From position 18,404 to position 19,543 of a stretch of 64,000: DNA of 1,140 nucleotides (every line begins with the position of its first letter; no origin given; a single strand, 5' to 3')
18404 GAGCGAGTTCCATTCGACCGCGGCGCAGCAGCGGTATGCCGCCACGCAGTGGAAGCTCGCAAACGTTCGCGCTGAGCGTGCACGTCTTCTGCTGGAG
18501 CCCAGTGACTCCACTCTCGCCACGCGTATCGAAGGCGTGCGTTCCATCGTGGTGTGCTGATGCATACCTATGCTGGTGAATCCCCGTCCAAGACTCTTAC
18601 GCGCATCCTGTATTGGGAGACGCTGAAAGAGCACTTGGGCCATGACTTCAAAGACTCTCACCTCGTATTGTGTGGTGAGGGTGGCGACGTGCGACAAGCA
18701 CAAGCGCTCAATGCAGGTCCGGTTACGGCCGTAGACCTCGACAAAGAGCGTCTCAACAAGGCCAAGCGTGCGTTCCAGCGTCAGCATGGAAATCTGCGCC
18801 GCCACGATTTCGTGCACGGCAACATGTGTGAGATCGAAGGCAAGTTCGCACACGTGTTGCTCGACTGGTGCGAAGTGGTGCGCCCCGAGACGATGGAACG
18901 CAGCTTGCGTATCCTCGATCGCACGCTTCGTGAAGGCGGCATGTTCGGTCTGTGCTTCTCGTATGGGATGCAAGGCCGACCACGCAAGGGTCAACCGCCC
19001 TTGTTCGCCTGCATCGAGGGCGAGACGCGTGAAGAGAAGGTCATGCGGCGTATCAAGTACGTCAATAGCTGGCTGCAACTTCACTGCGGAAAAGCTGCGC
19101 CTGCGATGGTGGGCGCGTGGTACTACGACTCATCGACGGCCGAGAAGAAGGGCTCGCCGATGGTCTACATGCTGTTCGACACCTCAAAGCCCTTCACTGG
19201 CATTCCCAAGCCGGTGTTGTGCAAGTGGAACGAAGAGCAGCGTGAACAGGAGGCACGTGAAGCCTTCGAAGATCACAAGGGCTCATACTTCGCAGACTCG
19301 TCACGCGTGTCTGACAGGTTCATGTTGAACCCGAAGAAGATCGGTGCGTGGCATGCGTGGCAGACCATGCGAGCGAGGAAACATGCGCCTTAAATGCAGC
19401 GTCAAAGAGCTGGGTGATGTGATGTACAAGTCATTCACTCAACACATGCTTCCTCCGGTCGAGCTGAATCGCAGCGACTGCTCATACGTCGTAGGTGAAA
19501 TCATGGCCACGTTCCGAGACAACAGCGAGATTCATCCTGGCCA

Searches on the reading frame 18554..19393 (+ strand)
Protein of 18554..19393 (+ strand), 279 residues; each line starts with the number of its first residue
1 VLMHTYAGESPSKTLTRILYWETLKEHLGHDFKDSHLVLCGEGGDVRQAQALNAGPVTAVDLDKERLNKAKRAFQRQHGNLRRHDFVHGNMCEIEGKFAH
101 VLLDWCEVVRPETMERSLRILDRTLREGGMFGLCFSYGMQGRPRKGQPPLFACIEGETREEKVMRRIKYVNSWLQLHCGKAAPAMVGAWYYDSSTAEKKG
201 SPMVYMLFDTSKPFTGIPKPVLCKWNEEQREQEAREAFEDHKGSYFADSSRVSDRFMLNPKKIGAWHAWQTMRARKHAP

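Call 15: search_protein_families(library=phrogs, proteins=[window:18554-19393:+], max_evalue=0.01)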
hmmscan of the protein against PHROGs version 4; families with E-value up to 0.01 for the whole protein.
window:18554-19393:+ (279 aa): 0 families

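Call 53: search_protein_families(library=pfam, proteins=[window:18554-19393:+], max_evalue=0.05)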
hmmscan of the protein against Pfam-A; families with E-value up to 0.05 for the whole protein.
window:18554-19393:+ (279 aa): 3 families
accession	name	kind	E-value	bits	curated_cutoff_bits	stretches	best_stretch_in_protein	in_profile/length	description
PF13649.12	Methyltransf_25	-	1.3e-07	32.7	27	1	40-129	6-97/97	Methyltransferase domain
PF08241.18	Methyltransf_11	-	0.00013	23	21.2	1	40-131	5-93/95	Methyltransferase domain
PF08242.18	Methyltransf_12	-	0.0055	17.8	30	1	40-131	5-98/98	Methyltransferase domain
